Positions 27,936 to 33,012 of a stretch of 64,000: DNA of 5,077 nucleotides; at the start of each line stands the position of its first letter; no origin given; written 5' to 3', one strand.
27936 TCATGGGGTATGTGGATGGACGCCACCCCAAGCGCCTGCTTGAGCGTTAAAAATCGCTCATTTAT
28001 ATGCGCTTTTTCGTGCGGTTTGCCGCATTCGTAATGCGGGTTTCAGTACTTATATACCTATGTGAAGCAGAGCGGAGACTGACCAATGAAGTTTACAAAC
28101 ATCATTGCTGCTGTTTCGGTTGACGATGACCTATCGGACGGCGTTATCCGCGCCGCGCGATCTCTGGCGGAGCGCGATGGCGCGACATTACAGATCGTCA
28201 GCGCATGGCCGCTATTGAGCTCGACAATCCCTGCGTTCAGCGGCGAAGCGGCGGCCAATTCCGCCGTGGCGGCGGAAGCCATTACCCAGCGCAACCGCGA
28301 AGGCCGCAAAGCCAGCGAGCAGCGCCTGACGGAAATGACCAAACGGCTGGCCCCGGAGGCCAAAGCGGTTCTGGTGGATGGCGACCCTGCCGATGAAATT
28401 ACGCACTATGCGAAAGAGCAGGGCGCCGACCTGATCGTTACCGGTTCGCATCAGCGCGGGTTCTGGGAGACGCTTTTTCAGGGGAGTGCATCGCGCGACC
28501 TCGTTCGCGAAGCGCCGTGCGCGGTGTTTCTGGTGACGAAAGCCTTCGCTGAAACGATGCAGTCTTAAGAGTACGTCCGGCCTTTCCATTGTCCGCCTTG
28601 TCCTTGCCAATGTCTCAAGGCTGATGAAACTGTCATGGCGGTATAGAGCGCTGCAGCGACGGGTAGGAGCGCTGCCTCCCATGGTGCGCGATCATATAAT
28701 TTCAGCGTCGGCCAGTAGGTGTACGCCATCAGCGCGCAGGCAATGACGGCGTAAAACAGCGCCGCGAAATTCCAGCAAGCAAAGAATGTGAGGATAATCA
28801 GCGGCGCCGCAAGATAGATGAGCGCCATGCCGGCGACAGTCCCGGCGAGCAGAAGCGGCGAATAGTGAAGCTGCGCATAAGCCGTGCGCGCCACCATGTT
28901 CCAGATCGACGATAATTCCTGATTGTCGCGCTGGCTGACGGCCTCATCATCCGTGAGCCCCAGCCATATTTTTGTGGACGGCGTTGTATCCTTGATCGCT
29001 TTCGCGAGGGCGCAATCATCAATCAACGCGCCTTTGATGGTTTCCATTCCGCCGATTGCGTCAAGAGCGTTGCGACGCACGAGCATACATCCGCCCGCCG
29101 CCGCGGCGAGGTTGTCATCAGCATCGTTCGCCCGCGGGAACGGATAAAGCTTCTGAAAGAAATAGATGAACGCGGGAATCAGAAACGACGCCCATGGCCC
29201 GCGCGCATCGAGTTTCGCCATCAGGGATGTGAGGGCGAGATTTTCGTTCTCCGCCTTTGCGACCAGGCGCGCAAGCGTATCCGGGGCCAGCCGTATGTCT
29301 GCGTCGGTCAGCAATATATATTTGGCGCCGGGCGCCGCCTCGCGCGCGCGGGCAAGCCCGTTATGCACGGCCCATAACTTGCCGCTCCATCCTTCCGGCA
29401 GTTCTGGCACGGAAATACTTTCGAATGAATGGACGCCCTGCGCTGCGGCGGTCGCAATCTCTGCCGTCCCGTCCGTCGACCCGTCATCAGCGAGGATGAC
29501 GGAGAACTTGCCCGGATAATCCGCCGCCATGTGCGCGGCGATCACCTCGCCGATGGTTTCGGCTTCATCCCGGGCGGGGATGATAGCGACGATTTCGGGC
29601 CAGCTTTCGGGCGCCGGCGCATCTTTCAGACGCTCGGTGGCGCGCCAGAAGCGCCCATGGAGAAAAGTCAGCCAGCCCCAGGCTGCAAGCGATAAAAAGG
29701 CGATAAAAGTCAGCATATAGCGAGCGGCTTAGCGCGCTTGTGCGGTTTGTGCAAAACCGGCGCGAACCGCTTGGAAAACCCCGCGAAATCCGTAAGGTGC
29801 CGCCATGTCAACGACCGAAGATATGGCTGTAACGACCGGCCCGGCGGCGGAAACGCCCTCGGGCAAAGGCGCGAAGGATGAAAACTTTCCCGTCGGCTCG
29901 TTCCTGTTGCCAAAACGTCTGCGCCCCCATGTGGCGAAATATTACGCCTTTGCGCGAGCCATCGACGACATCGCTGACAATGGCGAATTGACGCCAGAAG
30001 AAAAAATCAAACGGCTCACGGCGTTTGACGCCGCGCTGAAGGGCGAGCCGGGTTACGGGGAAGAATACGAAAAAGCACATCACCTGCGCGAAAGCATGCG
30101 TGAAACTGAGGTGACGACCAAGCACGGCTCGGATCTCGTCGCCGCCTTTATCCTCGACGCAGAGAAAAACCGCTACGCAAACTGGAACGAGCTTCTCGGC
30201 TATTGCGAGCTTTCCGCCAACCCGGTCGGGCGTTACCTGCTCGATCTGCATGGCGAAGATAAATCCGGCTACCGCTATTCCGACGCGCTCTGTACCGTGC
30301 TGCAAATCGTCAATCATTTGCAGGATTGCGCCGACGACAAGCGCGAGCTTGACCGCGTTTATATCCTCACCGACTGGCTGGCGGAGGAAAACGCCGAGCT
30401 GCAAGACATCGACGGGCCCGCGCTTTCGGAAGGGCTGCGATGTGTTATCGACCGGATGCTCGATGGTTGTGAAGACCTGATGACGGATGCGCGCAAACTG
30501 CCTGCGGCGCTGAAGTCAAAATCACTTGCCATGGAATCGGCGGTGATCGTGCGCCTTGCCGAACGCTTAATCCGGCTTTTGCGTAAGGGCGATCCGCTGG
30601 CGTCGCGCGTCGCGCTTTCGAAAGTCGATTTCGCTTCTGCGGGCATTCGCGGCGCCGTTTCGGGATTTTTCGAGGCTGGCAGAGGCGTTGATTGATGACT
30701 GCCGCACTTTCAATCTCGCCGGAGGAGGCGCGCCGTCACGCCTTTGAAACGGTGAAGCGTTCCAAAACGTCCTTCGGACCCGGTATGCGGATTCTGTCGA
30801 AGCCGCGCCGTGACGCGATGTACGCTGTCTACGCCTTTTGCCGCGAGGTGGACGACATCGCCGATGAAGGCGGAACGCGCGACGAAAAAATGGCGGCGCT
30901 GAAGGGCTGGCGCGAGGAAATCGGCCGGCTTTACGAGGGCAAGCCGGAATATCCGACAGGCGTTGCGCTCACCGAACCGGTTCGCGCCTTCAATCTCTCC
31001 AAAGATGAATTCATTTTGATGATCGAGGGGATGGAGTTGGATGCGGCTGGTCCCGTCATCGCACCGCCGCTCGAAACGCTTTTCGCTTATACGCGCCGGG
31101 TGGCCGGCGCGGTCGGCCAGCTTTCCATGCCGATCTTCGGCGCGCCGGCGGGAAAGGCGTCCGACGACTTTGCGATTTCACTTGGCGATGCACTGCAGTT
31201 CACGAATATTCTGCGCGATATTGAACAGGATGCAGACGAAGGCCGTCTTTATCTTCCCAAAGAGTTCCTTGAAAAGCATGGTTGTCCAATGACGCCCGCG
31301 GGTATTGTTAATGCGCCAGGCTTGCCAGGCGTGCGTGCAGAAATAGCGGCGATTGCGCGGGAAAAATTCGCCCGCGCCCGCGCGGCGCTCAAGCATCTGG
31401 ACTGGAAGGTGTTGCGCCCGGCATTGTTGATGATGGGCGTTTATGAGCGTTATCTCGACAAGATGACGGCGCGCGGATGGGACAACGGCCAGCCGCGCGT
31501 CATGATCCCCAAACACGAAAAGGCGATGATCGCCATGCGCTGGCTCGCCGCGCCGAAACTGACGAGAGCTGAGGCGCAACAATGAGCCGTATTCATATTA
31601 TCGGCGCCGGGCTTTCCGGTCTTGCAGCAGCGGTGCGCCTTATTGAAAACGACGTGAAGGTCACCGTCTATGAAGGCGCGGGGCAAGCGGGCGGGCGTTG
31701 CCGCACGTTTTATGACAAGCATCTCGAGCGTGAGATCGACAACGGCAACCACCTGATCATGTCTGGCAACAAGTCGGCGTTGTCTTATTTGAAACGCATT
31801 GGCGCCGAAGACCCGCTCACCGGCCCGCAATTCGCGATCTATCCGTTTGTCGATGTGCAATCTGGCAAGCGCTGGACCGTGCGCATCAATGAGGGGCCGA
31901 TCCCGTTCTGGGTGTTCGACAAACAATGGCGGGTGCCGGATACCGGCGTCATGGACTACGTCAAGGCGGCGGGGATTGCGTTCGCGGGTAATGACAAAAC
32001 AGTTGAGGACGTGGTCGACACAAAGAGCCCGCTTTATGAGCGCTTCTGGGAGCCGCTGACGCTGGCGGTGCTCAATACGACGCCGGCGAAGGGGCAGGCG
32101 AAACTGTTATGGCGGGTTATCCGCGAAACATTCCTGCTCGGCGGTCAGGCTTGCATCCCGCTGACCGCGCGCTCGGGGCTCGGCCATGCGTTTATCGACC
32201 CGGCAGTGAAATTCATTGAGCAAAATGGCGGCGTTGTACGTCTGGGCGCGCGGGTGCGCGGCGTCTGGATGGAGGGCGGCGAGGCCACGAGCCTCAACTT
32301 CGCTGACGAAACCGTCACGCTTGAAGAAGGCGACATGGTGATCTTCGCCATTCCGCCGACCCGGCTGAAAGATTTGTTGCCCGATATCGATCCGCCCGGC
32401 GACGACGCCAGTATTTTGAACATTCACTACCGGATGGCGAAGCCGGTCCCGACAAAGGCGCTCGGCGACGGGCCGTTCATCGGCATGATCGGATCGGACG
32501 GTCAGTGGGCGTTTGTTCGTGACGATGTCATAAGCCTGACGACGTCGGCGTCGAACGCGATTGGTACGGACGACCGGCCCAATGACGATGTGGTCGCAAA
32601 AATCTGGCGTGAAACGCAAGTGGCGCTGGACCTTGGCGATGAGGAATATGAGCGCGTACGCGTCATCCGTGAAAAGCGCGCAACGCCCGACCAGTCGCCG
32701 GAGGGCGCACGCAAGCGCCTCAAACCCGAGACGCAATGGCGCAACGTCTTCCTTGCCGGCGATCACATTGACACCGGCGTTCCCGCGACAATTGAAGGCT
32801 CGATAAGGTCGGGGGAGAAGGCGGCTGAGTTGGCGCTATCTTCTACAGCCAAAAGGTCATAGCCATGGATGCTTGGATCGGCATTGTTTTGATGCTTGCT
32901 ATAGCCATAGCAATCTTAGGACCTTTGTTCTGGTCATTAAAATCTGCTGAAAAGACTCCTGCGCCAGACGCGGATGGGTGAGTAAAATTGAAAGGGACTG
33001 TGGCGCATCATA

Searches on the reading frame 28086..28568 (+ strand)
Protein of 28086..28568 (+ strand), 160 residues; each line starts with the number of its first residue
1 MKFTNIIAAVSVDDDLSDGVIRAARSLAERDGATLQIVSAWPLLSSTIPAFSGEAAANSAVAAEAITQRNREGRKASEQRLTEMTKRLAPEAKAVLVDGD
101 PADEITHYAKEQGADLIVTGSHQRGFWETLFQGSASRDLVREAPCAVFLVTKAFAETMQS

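Call 5: search_protein_families(library=pfam, proteins=[window:28086-28568:+], max_evalue=0.01)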
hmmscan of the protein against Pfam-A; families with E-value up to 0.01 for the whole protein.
window:28086-28568:+ (160 aa): 1 family
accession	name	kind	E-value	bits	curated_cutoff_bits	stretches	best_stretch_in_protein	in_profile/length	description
PF00582.32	Usp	-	5.6e-22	79.3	24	1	3-150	2-140/141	Universal stress protein family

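Call 6: search_protein_families(library=ncbifam, proteins=[window:28086-28568:+], max_evalue=0.01)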
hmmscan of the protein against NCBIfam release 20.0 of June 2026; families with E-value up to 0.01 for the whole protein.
window:28086-28568:+ (160 aa): 4 families
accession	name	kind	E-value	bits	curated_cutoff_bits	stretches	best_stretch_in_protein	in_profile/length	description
NF011581.0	PRK15005.1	equivalog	1.7e-08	34.7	166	1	13-150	13-143/144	universal stress protein UspF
NF008380.0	PRK11175.1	equivalog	1.8e-05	23.9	227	1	1-152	2-147/313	universal stress protein UspE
NF012000.0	PRK15456.1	equivalog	6.3e-05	23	189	1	5-150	4-141/142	universal stress protein UspG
NF007512.0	PRK10116.1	equivalog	0.0024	18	167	1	80-150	68-137/142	universal stress protein UspC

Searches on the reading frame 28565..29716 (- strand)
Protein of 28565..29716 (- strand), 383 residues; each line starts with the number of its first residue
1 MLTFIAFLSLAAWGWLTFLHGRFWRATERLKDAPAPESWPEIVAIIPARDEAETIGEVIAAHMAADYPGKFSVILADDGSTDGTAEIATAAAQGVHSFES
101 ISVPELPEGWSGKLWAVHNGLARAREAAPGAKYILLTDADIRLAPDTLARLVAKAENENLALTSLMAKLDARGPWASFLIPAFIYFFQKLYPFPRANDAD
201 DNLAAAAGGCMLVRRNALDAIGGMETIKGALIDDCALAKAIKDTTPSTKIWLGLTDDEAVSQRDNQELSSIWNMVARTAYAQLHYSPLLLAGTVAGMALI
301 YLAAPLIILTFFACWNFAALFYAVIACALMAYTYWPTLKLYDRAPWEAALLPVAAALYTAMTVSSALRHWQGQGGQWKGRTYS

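Call 5: search_protein_families(library=pfam, proteins=[window:28565-29716:-], max_evalue=0.01)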
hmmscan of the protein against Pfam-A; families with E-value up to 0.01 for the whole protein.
window:28565-29716:- (383 aa): 5 families
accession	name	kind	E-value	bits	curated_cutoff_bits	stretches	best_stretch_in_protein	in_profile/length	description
PF00535.33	Glycos_transf_2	-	8.8e-23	81.5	23.3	1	44-221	2-167/168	Glycosyl transferase family 2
PF13506.12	Glyco_transf_21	-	2.7e-19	69.7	21.7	1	100-245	5-141/174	Glycosyl transferase family 21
PF13641.12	Glyco_tranf_2_3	-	2.5e-14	54.3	27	1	40-239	1-192/230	Glycosyltransferase like family 2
PF13632.12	Glyco_trans_2_3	-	0.00049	20.4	27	1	133-330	1-193/198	Glycosyl transferase family group 2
PF13704.12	Glyco_tranf_2_4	-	0.0044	17.9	27.5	1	49-140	1-81/98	Glycosyl transferase family 2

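Call 6: search_protein_families(library=ncbifam, proteins=[window:28565-29716:-], max_evalue=0.01)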
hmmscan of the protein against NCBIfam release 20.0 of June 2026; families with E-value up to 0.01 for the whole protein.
window:28565-29716:- (383 aa): 18 families
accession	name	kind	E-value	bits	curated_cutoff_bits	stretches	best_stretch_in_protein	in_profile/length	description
TIGR03469.1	HpnB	hypoth_equivalog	3.5e-148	493.8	379.25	1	3-383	2-385/386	hopene-associated glycosyltransferase HpnB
NF045692.1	OglycostaseCruG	equivalog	3.7e-27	95.3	600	1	22-278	19-272/386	2'-O-glycosyltransferase CruG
TIGR03472.1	HpnI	equivalog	4.4e-13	48.8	310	1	28-372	29-359/373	bacteriohopanetetrol glucosamine biosynthesis glycosyltransferase HpnI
TIGR03937.1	PgaC_IcaA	equivalog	5.4e-10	38.8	422.3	1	28-157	33-152/407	poly-beta-1,6-N-acetyl-D-glucosamine synthase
NF010496.0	PRK13915.1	equivalog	3e-08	33.1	262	1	40-122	31-113/307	glucosyl-3-phosphoglycerate synthase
TIGR04242.1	nodulat_NodC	equivalog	1.2e-07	31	550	1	25-179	33-178/395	chitooligosaccharide synthase NodC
TIGR04283.1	glyco_like_mftF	equivalog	1.4e-07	31.3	182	1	45-246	4-174/221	TIGR04283 family arsenosugar biosynthesis glycosyltransferase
NF041875.1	EPS_EpsD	equivalog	2e-07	30.7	370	1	45-160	4-111/325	exopolysaccharide biosynthesis glycosyltransferase EpsD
TIGR03965.1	mycofact_glyco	equivalog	2.6e-07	29.9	280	1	34-154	69-178/467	mycofactocin biosynthesis glycosyltransferase MftF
TIGR03111.1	glyc2_xrt_Gpos1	hypoth_equivalog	4.8e-07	28.9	363.95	1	26-159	35-160/439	TIGR03111 family XrtG-associated glycosyltransferase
NF058614.1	PPMAGASynPpgS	equivalog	1.7e-06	27.7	370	1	44-161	4-107/226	polyprenyl-phospho-N-acetylgalactosaminyl synthase PpgS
NF007986.1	PRK10714.1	equivalog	2.4e-06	26.8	529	1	42-158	8-118/316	undecaprenyl-phosphate 4-deoxy-4-formamido-L-arabinose transferase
NF007482.0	PRK10073.1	equivalog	2.1e-05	23.7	423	1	61-163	26-118/334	glycosyltransferase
NF041865.1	EpsU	equivalog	2.5e-05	23.5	700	1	31-190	28-182/394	exopolysaccharide biosynthesis GT2 family glycosyltransferase EpsU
TIGR04182.1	glyco_TIGR04182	equivalog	6.1e-05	22.5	325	1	42-95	2-52/293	S-layer glycoprotein N-glycosyltransferase AglJ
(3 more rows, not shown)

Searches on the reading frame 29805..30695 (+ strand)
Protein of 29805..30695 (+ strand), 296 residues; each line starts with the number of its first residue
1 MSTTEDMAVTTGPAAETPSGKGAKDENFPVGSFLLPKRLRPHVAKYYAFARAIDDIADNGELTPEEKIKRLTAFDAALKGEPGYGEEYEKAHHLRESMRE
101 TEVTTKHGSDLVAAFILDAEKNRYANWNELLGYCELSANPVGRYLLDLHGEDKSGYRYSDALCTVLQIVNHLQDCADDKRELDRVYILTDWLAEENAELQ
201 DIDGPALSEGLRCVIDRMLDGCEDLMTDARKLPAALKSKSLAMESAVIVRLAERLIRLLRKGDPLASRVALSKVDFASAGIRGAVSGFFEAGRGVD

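Call 5: search_protein_families(library=pfam, proteins=[window:29805-30695:+], max_evalue=0.01)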
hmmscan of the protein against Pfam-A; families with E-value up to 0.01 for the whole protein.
window:29805-30695:+ (296 aa): 1 family
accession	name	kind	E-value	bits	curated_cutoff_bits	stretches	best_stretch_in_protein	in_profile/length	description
PF00494.24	SQS_PSY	-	4.7e-50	171.2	26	1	23-273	3-261/263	Squalene/phytoene synthase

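Call 6: search_protein_families(library=ncbifam, proteins=[window:29805-30695:+], max_evalue=0.01)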
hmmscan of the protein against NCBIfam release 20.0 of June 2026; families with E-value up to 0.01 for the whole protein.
window:29805-30695:+ (296 aa): 6 families
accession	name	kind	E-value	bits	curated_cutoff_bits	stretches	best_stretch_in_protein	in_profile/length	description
TIGR03464.1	HpnC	equivalog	3.6e-80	269.3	250.45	1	21-281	2-263/267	squalene synthase HpnC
TIGR03465.1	HpnD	equivalog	2.3e-25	89.1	278.6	1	25-274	6-255/267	presqualene diphosphate synthase HpnD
NF045921.1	PhytnSynCrtBRhod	equivalog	1.2e-12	48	500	1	27-229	20-220/307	15-cis-phytoene synthase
NF042419.1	Phyto_syn_CrtB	equivalog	4.5e-09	36.3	480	1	27-237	17-235/306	15-cis-phytoene synthase CrtB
NF045686.1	PhytoSynCyanob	equivalog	2.6e-05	23.4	550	1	27-150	34-156/310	15-cis-phytoene synthase CrtB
TIGR01559.1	squal_synth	equivalog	0.0004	19.6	286.75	0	35-81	24-70/337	squalene synthase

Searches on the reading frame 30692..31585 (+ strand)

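Call 5: search_protein_families(library=pfam, proteins=[window:30692-31585:+], max_evalue=0.01)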
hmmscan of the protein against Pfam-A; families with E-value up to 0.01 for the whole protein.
window:30692-31585:+ (297 aa): 1 family
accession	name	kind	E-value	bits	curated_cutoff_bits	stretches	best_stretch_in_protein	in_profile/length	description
PF00494.24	SQS_PSY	-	7.8e-61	206.5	26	1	22-274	2-261/263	Squalene/phytoene synthase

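Call 6: search_protein_families(library=ncbifam, proteins=[window:30692-31585:+], max_evalue=0.01)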
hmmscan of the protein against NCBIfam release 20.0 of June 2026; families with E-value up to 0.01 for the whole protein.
window:30692-31585:+ (297 aa): 6 families
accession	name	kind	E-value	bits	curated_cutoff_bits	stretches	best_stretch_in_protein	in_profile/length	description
TIGR03465.1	HpnD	equivalog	4.2e-81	271.9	278.6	1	21-285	2-265/267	presqualene diphosphate synthase HpnD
TIGR03464.1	HpnC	equivalog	9.6e-31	107.3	250.45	1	34-283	15-264/267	squalene synthase HpnC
NF045686.1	PhytoSynCyanob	equivalog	1.1e-30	106.9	550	1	20-285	28-305/310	15-cis-phytoene synthase CrtB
NF045921.1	PhytnSynCrtBRhod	equivalog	2.9e-29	102.5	500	1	16-282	9-273/307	15-cis-phytoene synthase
NF042419.1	Phyto_syn_CrtB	equivalog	3.4e-21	76.1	480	1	15-281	5-279/306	15-cis-phytoene synthase CrtB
TIGR01559.1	squal_synth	equivalog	2.1e-06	27.2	286.75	1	133-196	138-206/337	squalene synthase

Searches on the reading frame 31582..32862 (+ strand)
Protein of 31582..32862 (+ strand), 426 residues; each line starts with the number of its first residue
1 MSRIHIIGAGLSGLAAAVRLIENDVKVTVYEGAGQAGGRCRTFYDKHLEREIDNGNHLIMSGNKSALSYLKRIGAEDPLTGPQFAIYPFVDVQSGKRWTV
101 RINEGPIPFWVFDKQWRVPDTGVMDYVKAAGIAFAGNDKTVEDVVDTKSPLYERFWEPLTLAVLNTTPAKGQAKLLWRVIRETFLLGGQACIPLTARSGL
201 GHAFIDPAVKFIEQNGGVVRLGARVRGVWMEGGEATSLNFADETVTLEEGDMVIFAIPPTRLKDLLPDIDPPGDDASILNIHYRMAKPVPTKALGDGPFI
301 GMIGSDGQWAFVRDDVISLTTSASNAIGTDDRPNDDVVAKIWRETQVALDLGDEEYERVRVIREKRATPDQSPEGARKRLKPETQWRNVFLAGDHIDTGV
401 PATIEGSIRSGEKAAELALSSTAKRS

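Call 5: search_protein_families(library=pfam, proteins=[window:31582-32862:+], max_evalue=0.01)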
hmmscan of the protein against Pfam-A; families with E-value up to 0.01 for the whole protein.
window:31582-32862:+ (426 aa): 6 families
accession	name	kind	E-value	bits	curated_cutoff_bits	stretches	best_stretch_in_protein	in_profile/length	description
PF01593.30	Amino_oxidase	-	2.5e-33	116.5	19.8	1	11-417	1-441/443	Flavin containing amine oxidoreductase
PF13450.12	NAD_binding_8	-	1.9e-11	44.5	21.9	1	6-71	1-66/68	NAD(P)-binding Rossmann-like domain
PF01266.30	DAO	-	6.7e-05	23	27.9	1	4-37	2-35/353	FAD dependent oxidoreductase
PF07992.20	Pyr_redox_2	-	0.00014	21.9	26.1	1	3-40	2-40/291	Pyridine nucleotide-disulphide oxidoreductase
PF00890.30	FAD_binding_2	-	0.00069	19.4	20.4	1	6-38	4-36/414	FAD binding domain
PF06100.17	MCRA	-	0.0012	18.2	23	0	3-46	3-50/495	MCRA family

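Call 6: search_protein_families(library=ncbifam, proteins=[window:31582-32862:+], max_evalue=0.01)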
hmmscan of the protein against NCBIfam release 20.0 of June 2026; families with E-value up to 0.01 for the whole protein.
window:31582-32862:+ (426 aa): 34 families (the best 25 are shown)
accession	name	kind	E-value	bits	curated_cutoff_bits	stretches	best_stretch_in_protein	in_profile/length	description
TIGR03467.1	HpnE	equivalog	9.3e-105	351.4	283.05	1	4-419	1-429/430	hydroxysqualene dehydroxylase HpnE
NF005560.0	PRK07233.1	equivalog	1.2e-20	73.7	252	2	3-79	2-76/435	hypothetical protein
TIGR02732.1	zeta_caro_desat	equivalog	7.9e-11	41.5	622.15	1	3-80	1-77/474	9,9'-di-cis-zeta-carotene desaturase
NF005547.0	PRK07208.1-3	equivalog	9.2e-11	41.1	380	1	3-74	6-75/465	hypothetical protein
NF045637.1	carotdesatCrtDProt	equivalog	5e-09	35.2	580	1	5-55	2-50/485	1-hydroxycarotenoid 3,4-desaturase CrtD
NF008841.0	PRK11883.1-1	equivalog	5.5e-08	32.2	517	1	3-79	5-82/453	protoporphyrinogen oxidase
NF005548.0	PRK07208.1-4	equivalog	2.5e-07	29.7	389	1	2-57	4-57/488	hypothetical protein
TIGR00562.1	proto_IX_ox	equivalog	2.6e-07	29.6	97.85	1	3-100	4-101/470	protoporphyrinogen oxidase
NF009409.0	PRK12770.1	subfamily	9.6e-07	28.2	343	1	3-38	20-55/360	putative glutamate synthase subunit beta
TIGR02734.1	crtI_fam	subfamily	1.3e-06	27.4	238.1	1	5-43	2-40/504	phytoene desaturase family protein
TIGR02731.1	phytoene_desat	equivalog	1.5e-06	27.2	569.4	0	3-84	1-81/453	15-cis-phytoene desaturase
NF045663.1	diclust_near_Sec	equivalog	2.4e-06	25.9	530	1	3-55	108-160/759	pyridine nucleotide-disulfide oxidoreductase/dicluster-binding protein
TIGR02733.1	desat_CrtD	equivalog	2.7e-06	26.3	549.7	1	3-45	3-45/492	C-3',4' desaturase CrtD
NF053546.1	violacein_VioA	equivalog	4.8e-06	26.1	600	1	4-43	2-45/411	flavin-dependent violacein biosynthesis tryptophan-2 monooxygenase VioA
NF058655.1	CrtID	equivalog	5.7e-06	25.4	640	1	4-46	1-43/478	bifunctional phytoene desaturase/3,4-desaturase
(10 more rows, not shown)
